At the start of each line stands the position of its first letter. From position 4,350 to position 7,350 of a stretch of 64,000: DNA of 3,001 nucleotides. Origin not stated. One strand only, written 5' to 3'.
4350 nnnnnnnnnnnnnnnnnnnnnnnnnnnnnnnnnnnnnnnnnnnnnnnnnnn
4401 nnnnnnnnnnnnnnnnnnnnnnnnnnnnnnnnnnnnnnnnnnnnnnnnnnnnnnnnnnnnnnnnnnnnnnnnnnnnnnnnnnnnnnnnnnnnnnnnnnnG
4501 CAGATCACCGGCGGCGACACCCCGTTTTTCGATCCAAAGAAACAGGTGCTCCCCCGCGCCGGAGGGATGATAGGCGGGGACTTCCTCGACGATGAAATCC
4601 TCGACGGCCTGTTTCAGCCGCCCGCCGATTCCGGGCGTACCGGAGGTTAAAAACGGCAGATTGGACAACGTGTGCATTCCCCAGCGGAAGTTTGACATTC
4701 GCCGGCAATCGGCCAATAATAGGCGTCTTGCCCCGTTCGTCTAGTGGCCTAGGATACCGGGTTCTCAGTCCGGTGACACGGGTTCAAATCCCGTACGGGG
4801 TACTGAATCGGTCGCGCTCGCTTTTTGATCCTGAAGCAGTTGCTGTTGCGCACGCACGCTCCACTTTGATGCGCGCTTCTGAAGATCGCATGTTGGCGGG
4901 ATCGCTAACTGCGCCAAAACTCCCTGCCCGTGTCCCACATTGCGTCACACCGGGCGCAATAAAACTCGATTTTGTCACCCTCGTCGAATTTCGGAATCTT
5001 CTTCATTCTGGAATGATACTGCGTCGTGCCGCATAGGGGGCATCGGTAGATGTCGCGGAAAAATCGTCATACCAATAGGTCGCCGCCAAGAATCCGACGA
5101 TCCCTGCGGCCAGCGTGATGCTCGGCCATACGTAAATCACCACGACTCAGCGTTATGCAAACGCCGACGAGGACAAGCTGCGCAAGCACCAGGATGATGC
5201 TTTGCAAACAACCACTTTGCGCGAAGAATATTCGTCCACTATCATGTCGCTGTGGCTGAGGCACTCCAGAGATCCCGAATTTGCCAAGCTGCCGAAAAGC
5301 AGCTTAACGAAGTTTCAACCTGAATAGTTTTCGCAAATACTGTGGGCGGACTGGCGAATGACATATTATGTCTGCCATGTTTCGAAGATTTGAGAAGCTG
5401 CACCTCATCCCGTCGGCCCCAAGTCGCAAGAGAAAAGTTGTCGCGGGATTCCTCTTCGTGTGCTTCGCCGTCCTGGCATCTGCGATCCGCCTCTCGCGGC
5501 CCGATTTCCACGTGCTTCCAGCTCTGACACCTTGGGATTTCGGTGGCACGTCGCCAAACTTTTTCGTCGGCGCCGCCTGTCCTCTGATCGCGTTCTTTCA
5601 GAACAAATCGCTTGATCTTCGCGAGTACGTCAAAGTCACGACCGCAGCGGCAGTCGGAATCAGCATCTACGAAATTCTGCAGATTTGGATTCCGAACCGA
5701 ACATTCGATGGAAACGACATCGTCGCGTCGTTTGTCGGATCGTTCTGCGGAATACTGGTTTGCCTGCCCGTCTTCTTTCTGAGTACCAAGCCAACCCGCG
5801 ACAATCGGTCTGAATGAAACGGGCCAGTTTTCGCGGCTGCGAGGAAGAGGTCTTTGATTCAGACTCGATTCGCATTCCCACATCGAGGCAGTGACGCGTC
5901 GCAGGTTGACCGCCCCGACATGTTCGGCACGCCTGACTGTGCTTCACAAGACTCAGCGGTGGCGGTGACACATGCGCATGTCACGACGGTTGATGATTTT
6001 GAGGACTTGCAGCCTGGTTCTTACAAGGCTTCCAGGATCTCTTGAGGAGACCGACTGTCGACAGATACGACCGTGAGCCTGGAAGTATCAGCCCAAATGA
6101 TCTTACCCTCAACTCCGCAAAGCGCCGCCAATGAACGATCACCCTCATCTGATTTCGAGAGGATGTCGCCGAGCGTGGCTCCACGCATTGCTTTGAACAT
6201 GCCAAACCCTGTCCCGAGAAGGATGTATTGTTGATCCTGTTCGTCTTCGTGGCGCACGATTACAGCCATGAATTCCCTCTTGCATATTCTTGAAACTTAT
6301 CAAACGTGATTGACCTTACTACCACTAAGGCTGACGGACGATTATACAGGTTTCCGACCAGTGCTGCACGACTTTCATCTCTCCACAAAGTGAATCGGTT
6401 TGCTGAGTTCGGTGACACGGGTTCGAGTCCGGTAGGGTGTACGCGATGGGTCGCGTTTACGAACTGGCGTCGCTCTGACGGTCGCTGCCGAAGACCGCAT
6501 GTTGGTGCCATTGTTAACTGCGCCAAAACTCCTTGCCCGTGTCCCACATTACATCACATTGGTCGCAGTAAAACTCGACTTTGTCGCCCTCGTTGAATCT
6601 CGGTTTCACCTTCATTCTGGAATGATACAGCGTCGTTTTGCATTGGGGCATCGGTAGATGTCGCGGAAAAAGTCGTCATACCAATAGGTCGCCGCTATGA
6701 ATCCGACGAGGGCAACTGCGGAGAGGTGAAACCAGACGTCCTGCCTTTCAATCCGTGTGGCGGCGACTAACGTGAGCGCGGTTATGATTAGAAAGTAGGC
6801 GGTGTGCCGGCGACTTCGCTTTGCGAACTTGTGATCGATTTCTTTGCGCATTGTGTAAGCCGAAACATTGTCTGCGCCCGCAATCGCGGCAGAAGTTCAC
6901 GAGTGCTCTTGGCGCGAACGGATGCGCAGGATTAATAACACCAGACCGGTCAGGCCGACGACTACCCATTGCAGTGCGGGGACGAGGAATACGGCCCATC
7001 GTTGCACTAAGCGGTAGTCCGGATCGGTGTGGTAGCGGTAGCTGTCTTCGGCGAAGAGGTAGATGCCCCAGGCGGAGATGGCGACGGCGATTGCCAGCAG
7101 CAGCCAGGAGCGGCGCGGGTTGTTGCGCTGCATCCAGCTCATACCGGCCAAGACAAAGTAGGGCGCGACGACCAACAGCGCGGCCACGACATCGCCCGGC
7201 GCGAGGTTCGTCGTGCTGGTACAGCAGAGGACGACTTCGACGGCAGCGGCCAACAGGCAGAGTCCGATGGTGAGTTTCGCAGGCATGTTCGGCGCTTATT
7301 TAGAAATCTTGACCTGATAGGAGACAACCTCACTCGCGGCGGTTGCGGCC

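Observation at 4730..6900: tRNA-Glu locus with a degenerate downstream 3' tRNA fragment and ~450-bp direct repeats bracketing a 1.6-kb insert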

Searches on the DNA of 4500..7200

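Call 7: search_rna_families(source=window, start=4500, end=7200, threshold=evalue, max_evalue=10, show_alignments=3)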
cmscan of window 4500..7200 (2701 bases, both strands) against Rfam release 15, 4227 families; matches with E-value up to 10: 1.
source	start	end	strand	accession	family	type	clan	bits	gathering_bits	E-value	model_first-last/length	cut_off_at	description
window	4730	4802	+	RF00005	tRNA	Gene; tRNA;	CL00001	55.2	29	1.6e-10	1-71/71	no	tRNA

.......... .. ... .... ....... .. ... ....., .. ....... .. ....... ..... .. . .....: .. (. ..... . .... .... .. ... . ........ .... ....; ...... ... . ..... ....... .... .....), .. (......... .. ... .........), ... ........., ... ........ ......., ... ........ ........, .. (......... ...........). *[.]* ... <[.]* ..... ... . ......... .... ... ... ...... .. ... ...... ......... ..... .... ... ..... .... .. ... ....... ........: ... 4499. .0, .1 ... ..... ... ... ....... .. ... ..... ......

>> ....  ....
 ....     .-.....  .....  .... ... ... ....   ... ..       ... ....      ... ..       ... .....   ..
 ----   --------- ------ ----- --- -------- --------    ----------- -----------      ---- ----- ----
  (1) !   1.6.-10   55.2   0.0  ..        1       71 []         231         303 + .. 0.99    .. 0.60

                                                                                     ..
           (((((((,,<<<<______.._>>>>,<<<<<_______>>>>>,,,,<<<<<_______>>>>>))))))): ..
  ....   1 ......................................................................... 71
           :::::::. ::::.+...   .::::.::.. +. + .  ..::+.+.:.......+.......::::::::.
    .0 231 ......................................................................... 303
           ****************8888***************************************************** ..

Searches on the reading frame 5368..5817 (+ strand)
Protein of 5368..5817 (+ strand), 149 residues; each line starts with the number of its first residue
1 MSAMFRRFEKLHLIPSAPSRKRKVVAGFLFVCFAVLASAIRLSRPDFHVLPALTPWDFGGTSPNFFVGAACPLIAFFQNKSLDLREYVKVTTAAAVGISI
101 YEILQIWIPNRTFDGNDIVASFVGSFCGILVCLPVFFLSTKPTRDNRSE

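Call 6: search_protein_families(library=pfam, proteins=[window:5368-5817:+], max_evalue=0.1)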
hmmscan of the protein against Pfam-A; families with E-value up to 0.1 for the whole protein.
window:5368-5817:+ (149 aa): 1 family
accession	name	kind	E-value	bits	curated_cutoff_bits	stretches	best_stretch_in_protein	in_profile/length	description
PF04892.17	VanZ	-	1.2e-05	26.3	30.1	1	76-133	72-123/126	VanZ like family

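Call 13: find_encoding_contigs(protein=window:5368-5817:+, flank=10000, max_places=10)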
Protein window:5368-5817:+ (149 aa): 1 contig read that carries it; 1 place shown.
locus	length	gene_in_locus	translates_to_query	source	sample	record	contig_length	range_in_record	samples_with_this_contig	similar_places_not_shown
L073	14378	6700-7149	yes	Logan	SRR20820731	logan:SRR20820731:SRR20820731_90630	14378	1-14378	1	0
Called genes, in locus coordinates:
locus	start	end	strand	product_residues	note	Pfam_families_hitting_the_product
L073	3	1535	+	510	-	?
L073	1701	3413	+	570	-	PF01266:DAO, PF13450:NAD_binding_8 (faint), PF16901:DAO_C (weak)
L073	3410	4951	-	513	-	PF01636:APH (weak), PF13401:AAA_22 (faint), PF06414:Zeta_toxin (weak), PF13238:AAA_18 (weak), PF13671:AAA_33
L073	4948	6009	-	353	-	PF01142:TruD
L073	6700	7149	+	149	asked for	PF04892:VanZ-LLP1 (weak)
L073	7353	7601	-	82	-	-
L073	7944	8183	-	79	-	-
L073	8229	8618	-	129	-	-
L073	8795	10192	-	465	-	PF04734:Ceramidase_alk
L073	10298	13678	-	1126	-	PF16697:Yop-YscD_cpl (weak), PF00498:FHA, PF28019:HmpF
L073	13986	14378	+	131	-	?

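Call 19: list_cluster_members(proteins=[P0001, window:5368-5817:+, window:6021-6269:-])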
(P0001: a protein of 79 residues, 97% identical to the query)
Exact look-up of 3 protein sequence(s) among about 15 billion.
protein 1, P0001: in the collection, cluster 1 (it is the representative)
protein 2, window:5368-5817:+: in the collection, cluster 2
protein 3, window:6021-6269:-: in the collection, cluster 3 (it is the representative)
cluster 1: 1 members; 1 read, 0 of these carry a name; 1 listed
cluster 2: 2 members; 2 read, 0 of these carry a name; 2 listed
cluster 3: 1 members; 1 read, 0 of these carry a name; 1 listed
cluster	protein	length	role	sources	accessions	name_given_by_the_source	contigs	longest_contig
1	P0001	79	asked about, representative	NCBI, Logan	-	-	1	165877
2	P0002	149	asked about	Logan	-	-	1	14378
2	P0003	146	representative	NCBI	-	-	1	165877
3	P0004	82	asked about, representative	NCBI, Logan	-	-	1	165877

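Call 31: search_protein_families(library=phrogs, proteins=[window:5368-5817:+], max_evalue=0.1)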
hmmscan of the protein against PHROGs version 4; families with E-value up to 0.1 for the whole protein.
window:5368-5817:+ (149 aa): 0 families

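Call 32: search_protein_families(library=ncbifam, proteins=[window:5368-5817:+], max_evalue=0.1)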
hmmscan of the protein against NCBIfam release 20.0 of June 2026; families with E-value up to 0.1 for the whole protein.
window:5368-5817:+ (149 aa): 1 family
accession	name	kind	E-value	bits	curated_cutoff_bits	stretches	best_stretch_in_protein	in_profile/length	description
NF037970.1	vanZ_1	subfamily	0.015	15.9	20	1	69-124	54-108/109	VanZ family protein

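Call 46: find_homologous_proteins(query=window:5368-5817:+, max_evalue=0.001)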
Query window:5368-5817:+ (149 aa): 2 proteins with E <= 0.001 among 40 candidates.
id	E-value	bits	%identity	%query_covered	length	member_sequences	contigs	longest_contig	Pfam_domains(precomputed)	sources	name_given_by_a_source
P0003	6.1e-93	326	100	98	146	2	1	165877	PF04892.18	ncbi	-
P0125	4.5e-53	197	68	91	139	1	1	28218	PF04892.18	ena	-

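Call 47: find_encoding_contigs(protein=P0125, flank=10000, max_places=4)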
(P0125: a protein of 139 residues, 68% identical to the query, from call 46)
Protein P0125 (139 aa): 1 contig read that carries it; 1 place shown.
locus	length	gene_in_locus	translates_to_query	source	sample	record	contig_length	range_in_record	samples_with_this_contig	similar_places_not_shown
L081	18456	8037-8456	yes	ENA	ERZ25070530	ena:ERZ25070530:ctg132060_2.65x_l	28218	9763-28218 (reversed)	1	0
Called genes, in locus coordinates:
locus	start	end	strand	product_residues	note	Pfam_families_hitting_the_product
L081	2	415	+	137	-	?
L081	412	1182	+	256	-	PF07587:PSD1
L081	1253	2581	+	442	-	PF07394:DUF1501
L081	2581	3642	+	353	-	PF24807:WD40_CDC20-Fz, PF24814:WD40_Prp19, PF25168:Beta-prop_WDR36-Utp21_2nd, PF25174:Beta-prop_THOC3, PF25391:WD40_Gbeta, PF23414:Beta-prop_EML_2, PF25047:Beta-prop_TEP1_2nd, PF24796:WDR55, +17 more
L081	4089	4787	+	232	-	-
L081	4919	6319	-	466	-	PF07394:DUF1501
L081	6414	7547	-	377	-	-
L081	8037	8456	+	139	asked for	PF04892:VanZ-LLP1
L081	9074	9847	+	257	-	PF01073:3Beta_HSD, PF01370:Epimerase, PF04321:RmlD_sub_bind (weak)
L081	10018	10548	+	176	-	PF13522:GATase_6, PF13537:GATase_7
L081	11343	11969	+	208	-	PF00733:Asn_synthase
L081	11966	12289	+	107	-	PF00881:Nitroreductase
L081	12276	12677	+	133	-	PF00881:Nitroreductase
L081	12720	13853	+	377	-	PF02771:Acyl-CoA_dh_N, PF02770:Acyl-CoA_dh_M, PF00441:Acyl-CoA_dh_1, PF08028:Acyl-CoA_dh_2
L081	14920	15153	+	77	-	PF07589:PEP_exosort_dom (weak)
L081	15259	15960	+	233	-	PF01370:Epimerase (faint), PF05368:NmrA, PF13460:NAD_binding_10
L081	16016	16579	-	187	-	-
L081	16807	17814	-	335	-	PF04542:Sigma70_r2, PF08281:Sigma70_r4_2, PF04545:Sigma70_r4 (weak)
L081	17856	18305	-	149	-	PF08327:AHSA1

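Call 57: search_protein_families(library=pfam, alignment_id=A4, max_evalue=0.01)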
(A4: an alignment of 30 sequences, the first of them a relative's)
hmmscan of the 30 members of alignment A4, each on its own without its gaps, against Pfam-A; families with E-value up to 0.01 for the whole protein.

A. member 1, P0004 (82 aa): 0 families

B. families by the number of members that match (of 30 scanned): 8 families
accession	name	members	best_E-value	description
PF13240.11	Zn_Ribbon_1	1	2.5e-05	zinc-ribbon domain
PF13248.11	Zn_ribbon_3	1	7.3e-05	zinc-ribbon domain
PF08271.17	Zn_Ribbon_TF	1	0.00012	TFIIB zinc-binding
PF12773.13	DZR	1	0.00023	Double zinc ribbon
PF03527.20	RHS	1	0.0009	RHS protein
PF03119.21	DNA_ligase_ZBD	1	0.0031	NAD-dependent DNA ligase C4 zinc finger domain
PF05176.20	ATP-synt_10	1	0.0073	ATP10 protein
PF19335.5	HMBD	1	0.0089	Heavy metal binding domain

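Call 82: predict_structure(alignment_id=A4)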
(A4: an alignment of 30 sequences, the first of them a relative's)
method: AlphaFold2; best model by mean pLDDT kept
length: 82 residues; sequences in the alignment: 30
mean_pLDDT: 87.1   pTM: 0.68
mean pLDDT of the five models: 87.1, 86.8, 83.7, 83.1, 81.7
residues with pLDDT >= 90: 52; 70-90: 15; 50-70: 15; < 50: 0
segments of 3 or more residues with pLDDT < 50: none
pLDDT, mean of each block of 10 residues (from residue 1): 93 93 72 61 88 95 96 97 94
secondary structure, 60 per line:
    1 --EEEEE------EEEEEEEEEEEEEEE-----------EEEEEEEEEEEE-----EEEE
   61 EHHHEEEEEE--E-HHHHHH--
elements in order: E3-7 E14-28 E40-51 E57-61 E65-70 H75-80

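Call 84: fold_search(model_id=the predicted structure, library=pdb)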
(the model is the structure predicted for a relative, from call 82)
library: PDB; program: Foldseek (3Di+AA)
matches with E <= 10: 690; with E <= 0.001: 0
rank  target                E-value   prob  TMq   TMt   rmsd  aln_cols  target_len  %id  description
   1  2gfa_B                1.5e-01  0.96  0.47  0.38   7.6       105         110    8  double tudor domain complex structure (released 2006-05-02)
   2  8oj3_G                4.6e-01  0.97  0.48  0.17   6.5        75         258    7  Crystal structure of the Candida albicans 80S ribosome in complex with geneticin G418 (rotated state) (released 2024-10-09)
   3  2gfa_A                4.6e-01  0.87  0.50  0.40   7.2       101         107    8  double tudor domain complex structure (released 2006-05-02)
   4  6p4g_F                5.5e-01  0.95  0.47  0.16   6.5        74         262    4  Structure of a mammalian small ribosomal subunit in complex with the Israeli Acute Paralysis Virus IRES (Class 1) (released 2019-09-18)
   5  2qqs_B                7.3e-01  0.80  0.46  0.36   7.1       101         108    7  JMJD2A tandem tudor domains in complex with a trimethylated histone H4-K20 peptide (released 2007-12-11)
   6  6qw6_42               7.3e-01  0.30  0.27  0.25   9.2        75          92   12  Structure of the human U5.U4/U6 tri-snRNP at 2.9A resolution. (released 2019-04-17)
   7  1jpm_A                7.3e-01  0.20  0.26  0.08  13.9        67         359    9  L-Ala-D/L-Glu Epimerase (released 2001-12-21)
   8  7pzy_F                8.1e-01  0.92  0.48  0.17   6.5        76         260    6  Structure of the vacant Candida albicans 80S ribosome (released 2022-05-18)
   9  7qep_S4               8.1e-01  0.91  0.47  0.16   6.0        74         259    4  Cryo-EM structure of the ribosome from Encephalitozoon cuniculi (released 2022-02-09)
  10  7oj9_MODEL_1_A        8.1e-01  0.80  0.45  0.54  10.9        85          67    8  NMR solution structure of SNX9 SH3 - EEEV nsP3 peptide complex (released 2022-04-13)
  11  6q0v_C                8.1e-01  0.18  0.26  0.15  13.5        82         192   15  Structure of DDB1-DDA1-DCAF15 complex bound to tasisulam and RBM39 (released 2019-11-13)
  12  9v27_sf               8.6e-01  0.93  0.50  0.18   6.2        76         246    3  Cryo- EM structure of small subunit (body) of 75S ribosome with A/P- & P/E- tRNAs from Entamoeba histolytica (released 2025-10-08)
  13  9j1k_A                9.1e-01  0.07  0.18  0.13  11.0        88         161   12  Tip region of monocin (released 2025-01-08)
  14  8q7z_Ad               9.6e-01  0.90  0.48  0.16   6.4        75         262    4  Structure of the G. gallus 80S non-rotated ribosome (released 2024-08-28)
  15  1y12_A                9.6e-01  0.15  0.29  0.18  10.0       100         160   11  Structure of a hemolysin-coregulated protein from Pseudomonas aeruginosa (released 2005-01-25)
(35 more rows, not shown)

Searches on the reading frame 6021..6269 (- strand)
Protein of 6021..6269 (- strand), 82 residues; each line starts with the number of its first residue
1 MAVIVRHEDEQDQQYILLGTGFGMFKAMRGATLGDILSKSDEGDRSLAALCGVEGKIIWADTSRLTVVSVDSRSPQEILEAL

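Call 6: search_protein_families(library=pfam, proteins=[window:6021-6269:-], max_evalue=0.1)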
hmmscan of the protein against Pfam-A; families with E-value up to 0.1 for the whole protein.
window:6021-6269:- (82 aa): 0 families

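Call 31: search_protein_families(library=phrogs, proteins=[window:6021-6269:-], max_evalue=0.1)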
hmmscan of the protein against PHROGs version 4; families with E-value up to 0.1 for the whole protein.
window:6021-6269:- (82 aa): 0 families

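Call 32: search_protein_families(library=ncbifam, proteins=[window:6021-6269:-], max_evalue=0.1)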
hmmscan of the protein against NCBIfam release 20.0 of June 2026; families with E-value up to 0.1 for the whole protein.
window:6021-6269:- (82 aa): 0 families

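Call 53: search_protein_representatives(protein=window:6021-6269:-)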
Query: 82 residues. Proteins with E-value up to 0.001 (for the whole library): 157; up to 1e-10: 10; up to 1e-30: 2. The best 150 are listed.
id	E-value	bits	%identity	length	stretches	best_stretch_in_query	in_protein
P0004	9.3e-46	168.8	100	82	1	1-82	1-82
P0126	8.6e-31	121.3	69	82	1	1-81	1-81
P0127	8.4e-16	73.7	35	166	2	4-80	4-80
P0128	4.4e-14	68.3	33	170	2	8-79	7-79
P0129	2.1e-13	66.1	46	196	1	1-81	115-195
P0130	1.2e-12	63.7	85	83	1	42-81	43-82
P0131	1.5e-11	60.2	48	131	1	1-72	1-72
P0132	2.6e-11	59.5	45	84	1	1-79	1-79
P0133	3.5e-11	59.1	44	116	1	1-80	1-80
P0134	6.6e-11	58.2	38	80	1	1-78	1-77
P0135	1.8e-10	56.8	43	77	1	9-79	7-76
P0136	2.0e-10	56.7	46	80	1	1-79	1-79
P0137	3.0e-10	56.1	46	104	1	1-77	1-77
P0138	3.0e-10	56.1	43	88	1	1-80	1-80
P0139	4.2e-10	55.6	39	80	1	1-81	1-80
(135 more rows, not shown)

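Call 54: find_encoding_contigs(protein=P0126, flank=10000, max_places=4)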
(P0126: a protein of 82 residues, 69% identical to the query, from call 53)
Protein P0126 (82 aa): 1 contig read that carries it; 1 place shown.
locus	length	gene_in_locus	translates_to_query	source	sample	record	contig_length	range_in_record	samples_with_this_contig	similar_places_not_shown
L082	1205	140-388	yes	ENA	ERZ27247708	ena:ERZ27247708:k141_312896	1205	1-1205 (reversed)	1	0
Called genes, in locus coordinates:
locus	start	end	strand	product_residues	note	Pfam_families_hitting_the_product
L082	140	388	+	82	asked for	-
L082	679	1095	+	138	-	-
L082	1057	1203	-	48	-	?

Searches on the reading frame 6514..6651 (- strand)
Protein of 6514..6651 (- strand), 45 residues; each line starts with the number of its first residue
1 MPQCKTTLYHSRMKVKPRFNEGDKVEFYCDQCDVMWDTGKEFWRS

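Call 6: search_protein_families(library=pfam, proteins=[window:6514-6651:-], max_evalue=0.1)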
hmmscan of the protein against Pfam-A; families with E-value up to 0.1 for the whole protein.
window:6514-6651:- (45 aa): 2 families
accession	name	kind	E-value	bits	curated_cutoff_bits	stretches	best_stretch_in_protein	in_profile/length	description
PF21218.2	Fpg-like_C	-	0.091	12.8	27.1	0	8-27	2-22/34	Formamidopyrimidine-DNA glycosylase-like, C-terminal domain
PF06220.18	zf-U1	-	0.095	12.9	22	0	27-35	4-12/38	U1 zinc finger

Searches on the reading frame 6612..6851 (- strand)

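Call 6: search_protein_families(library=pfam, proteins=[window:6612-6851:-], max_evalue=0.1)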
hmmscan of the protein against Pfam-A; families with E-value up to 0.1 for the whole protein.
window:6612-6851:- (79 aa): 4 families
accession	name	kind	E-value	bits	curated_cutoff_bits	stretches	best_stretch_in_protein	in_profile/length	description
PF24838.2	8xMP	-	0.0017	18.6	30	1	5-58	11-67/136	Octameric membrane protein family (8xMP)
PF04247.17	SirB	-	0.032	14.8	30.9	1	4-55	32-84/120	Invasion gene expression up-regulator, SirB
PF13567.11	DUF4131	-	0.063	13.4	31.6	1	21-59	13-51/165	Domain of unknown function (DUF4131)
PF11992.13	TgpA_N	-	0.089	12.2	30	0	10-54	96-139/333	TgpA N-terminal domain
